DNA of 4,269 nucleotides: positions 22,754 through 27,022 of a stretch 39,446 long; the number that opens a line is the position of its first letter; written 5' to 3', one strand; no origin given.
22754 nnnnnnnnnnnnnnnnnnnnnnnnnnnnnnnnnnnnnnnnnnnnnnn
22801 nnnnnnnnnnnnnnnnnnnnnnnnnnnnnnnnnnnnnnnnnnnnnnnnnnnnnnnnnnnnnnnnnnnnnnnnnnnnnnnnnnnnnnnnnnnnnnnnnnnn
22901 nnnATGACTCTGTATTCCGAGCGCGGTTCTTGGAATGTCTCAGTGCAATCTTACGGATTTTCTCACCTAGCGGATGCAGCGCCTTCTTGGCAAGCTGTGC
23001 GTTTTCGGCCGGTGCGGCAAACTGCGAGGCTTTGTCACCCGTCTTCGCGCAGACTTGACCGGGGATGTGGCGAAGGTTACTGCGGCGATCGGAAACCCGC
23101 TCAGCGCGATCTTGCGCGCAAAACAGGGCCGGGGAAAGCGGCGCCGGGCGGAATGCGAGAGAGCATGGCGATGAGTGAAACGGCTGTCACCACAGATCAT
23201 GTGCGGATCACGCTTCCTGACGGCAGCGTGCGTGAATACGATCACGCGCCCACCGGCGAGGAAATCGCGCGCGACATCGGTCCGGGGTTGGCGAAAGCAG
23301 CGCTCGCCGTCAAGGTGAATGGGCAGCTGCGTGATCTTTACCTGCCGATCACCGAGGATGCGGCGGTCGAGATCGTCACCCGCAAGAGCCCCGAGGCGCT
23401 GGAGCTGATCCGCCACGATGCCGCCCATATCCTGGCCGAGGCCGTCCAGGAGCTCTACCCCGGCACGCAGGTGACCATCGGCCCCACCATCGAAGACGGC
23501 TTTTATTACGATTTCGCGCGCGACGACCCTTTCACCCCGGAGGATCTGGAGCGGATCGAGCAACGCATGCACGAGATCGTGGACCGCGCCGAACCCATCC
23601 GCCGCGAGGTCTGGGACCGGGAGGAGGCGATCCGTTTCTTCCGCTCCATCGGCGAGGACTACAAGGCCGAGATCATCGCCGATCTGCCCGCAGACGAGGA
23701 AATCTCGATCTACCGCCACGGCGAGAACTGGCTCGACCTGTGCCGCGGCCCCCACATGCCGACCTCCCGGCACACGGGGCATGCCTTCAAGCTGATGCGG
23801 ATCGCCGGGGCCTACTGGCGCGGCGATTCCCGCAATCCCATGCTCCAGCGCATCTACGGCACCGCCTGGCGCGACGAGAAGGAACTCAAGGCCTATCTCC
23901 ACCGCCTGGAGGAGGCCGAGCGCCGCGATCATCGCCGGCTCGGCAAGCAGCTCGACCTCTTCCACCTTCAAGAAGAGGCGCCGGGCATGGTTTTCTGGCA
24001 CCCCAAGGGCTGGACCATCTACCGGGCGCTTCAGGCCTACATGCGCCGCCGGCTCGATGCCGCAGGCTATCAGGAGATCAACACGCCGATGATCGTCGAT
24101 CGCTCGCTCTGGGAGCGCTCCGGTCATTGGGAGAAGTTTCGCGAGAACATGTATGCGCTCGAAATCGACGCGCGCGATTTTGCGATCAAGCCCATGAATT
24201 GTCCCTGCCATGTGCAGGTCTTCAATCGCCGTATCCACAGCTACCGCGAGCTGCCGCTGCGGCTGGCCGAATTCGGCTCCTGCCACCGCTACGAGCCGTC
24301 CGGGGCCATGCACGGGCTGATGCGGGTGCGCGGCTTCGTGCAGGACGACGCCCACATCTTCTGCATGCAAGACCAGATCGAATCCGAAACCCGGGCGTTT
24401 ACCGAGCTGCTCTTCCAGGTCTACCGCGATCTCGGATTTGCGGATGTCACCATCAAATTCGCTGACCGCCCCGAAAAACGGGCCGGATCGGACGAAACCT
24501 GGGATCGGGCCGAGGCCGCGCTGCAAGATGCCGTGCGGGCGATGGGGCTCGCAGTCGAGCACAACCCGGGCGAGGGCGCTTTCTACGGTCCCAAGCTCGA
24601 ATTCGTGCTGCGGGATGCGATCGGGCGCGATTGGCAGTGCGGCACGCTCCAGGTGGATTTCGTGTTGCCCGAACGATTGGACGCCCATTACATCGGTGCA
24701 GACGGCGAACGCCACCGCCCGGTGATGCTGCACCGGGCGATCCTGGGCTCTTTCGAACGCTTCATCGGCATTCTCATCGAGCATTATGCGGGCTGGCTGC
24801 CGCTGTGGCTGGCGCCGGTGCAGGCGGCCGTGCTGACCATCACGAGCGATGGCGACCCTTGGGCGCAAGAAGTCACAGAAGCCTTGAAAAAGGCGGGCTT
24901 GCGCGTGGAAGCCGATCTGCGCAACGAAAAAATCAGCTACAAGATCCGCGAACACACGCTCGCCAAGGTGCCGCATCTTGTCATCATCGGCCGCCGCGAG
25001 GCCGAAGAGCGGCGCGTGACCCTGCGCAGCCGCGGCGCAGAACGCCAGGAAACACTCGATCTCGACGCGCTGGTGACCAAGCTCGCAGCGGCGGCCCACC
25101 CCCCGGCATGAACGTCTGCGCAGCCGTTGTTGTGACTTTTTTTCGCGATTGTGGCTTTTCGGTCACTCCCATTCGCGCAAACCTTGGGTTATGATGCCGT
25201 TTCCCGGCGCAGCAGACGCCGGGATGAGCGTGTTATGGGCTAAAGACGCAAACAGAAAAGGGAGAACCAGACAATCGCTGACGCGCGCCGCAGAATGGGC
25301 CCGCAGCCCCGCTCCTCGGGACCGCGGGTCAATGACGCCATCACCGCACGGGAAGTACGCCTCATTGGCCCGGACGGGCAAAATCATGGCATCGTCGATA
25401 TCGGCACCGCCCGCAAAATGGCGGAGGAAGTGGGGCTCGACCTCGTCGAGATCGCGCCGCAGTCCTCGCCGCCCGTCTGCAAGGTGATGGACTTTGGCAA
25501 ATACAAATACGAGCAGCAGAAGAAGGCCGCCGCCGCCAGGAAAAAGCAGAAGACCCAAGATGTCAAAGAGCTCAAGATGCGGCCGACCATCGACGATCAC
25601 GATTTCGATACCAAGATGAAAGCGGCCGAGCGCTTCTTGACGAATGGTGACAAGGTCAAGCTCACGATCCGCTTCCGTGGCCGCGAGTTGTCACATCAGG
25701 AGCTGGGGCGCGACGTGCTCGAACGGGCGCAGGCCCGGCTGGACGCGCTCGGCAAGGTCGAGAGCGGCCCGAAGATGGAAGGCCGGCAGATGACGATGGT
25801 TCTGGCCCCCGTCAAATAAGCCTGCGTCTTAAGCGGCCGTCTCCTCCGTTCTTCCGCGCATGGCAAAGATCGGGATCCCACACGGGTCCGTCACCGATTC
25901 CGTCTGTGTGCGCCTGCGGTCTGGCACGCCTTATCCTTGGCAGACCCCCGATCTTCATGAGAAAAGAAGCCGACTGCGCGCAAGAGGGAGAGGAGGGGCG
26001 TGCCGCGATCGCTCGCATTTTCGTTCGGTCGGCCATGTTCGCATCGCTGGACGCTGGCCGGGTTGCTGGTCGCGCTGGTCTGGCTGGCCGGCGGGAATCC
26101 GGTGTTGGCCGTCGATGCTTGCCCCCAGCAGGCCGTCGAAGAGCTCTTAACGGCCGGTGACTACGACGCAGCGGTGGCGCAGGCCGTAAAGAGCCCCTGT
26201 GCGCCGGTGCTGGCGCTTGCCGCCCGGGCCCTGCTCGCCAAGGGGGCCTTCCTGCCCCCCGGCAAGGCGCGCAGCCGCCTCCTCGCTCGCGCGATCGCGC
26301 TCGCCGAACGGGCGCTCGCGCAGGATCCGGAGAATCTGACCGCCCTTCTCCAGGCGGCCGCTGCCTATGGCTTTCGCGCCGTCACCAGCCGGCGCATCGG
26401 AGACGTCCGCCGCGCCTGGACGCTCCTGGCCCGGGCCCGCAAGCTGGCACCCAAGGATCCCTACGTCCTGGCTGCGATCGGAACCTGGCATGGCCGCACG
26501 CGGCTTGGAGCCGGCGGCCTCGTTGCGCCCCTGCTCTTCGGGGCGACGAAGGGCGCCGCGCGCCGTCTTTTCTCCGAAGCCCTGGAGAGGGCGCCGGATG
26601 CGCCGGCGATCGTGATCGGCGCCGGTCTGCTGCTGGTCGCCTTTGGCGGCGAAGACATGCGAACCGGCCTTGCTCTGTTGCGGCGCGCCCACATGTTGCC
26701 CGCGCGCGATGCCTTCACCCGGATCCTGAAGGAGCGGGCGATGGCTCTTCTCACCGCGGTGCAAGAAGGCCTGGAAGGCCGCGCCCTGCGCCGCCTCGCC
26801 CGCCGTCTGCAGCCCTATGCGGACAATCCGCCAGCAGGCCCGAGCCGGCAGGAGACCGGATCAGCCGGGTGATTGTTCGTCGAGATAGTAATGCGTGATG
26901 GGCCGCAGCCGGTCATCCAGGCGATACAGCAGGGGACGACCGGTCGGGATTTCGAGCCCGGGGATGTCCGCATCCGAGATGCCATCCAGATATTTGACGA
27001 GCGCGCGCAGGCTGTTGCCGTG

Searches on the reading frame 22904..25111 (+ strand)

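Call 48: search_protein_families(library=pfam, proteins=[window:22904-25111:+])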
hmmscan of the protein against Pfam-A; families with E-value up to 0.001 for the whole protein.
window:22904-25111:+ (735 aa): 4 families
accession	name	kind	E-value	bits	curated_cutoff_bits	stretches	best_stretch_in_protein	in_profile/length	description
PF00587.30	tRNA-synt_2b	-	4.2e-46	157.7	29.3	1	417-628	1-179/179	tRNA synthetase class II core domain (G, H, P, S and T)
PF03129.25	HGTP_anticodon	-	1.2e-20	73.9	21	1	640-728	1-92/94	Anticodon binding domain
PF02824.27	TGS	-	1.5e-12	47.8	22.2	1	100-159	1-60/60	TGS domain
PF07973.19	tRNA_SAD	-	5.8e-11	42.6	24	1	267-318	1-44/44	Threonyl and Alanyl tRNA synthetase second additional domain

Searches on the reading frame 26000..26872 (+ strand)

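Call 48: search_protein_families(library=pfam, proteins=[window:26000-26872:+])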
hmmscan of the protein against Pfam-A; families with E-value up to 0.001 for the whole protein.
window:26000-26872:+ (290 aa): 1 family
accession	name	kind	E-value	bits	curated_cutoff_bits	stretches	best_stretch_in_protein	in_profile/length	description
PF13428.12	TPR_14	-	5.4e-05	23.9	23.5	0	127-159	8-40/44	Tetratricopeptide repeat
